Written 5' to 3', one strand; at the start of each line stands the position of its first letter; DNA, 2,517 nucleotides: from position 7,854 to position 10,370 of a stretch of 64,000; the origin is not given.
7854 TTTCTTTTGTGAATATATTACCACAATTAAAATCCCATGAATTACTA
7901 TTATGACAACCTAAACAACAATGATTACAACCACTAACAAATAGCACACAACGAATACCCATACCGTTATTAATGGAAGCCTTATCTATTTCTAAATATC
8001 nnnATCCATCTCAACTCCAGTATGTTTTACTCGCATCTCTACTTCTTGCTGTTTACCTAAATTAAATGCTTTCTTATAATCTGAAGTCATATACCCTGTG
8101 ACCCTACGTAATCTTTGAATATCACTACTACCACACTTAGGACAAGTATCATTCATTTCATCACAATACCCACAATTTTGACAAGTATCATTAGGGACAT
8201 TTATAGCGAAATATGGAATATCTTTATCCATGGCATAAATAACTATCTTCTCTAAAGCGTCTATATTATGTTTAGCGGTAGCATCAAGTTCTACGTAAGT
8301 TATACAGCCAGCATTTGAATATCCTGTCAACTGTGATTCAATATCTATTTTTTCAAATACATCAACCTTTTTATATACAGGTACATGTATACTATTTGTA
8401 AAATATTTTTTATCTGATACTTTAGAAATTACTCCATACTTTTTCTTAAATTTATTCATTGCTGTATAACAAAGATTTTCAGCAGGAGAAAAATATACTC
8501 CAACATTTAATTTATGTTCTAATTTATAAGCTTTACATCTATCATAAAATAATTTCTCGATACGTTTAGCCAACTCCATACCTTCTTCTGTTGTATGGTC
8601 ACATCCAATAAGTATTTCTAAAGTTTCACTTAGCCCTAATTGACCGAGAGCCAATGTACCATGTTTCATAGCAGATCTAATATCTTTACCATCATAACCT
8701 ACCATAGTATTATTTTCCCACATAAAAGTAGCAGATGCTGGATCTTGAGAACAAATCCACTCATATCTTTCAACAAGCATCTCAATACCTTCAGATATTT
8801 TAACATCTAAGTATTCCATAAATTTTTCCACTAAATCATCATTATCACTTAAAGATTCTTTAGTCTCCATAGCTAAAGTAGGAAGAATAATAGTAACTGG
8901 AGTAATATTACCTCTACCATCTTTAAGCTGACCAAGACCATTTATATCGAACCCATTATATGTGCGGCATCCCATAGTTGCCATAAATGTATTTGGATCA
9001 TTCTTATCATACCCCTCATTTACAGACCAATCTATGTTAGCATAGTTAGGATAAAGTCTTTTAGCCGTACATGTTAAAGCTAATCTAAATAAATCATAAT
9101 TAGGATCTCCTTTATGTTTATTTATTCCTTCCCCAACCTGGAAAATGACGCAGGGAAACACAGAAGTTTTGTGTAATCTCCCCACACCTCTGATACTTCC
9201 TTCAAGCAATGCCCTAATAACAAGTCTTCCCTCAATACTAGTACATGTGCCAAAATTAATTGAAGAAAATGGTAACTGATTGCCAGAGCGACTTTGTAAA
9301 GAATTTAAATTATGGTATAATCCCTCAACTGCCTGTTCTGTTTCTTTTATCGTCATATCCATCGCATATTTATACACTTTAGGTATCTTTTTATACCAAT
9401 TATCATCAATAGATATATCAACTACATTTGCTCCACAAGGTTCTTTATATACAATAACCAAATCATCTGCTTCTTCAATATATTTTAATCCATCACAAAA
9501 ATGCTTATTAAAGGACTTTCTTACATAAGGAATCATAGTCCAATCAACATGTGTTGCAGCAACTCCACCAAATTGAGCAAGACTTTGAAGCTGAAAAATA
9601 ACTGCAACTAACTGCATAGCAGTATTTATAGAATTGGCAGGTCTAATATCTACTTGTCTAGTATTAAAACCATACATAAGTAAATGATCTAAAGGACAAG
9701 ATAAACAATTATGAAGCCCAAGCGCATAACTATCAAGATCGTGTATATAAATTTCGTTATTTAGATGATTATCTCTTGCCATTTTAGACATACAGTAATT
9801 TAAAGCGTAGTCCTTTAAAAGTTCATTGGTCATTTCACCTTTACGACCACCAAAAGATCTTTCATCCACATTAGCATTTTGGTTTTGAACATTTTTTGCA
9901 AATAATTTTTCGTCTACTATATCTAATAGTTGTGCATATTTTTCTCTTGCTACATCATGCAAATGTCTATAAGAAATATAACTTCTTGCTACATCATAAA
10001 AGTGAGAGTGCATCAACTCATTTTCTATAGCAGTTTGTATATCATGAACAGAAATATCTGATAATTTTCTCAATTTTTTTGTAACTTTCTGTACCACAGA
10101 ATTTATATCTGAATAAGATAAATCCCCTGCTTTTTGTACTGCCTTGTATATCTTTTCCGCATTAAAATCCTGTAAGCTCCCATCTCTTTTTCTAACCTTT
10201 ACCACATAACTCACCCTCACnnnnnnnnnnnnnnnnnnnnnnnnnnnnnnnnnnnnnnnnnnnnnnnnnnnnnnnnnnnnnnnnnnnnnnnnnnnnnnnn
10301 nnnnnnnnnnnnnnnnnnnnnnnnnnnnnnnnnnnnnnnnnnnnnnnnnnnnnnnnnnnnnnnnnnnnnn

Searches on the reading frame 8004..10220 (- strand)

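Call 82: search_protein_families(library=phrogs, proteins=[window:8004-10220:-], max_evalue=0.0001)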
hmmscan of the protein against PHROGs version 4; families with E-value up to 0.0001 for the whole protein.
window:8004-10220:- (739 aa): 4 families
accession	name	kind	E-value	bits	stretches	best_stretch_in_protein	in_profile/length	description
phrog_487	-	moron, auxiliary metabolic gene and host takeover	3.9e-181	604.8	1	7-736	4-715/718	NrdD-like anaerobic ribonucleotide reductase large subunit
phrog_4218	-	DNA, RNA and nucleotide metabolism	4.6e-68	230.7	1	413-733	8-332/333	anaerobic ribonucleoside reductase large subunit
phrog_29160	-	DNA, RNA and nucleotide metabolism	4.5e-34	118.9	1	580-734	2-156/158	anaerobic ribonucleoside reductase large subunit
phrog_26446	-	DNA, RNA and nucleotide metabolism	5.7e-22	78.6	1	574-708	228-367/761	anaerobic ribonucleoside reductase large subunit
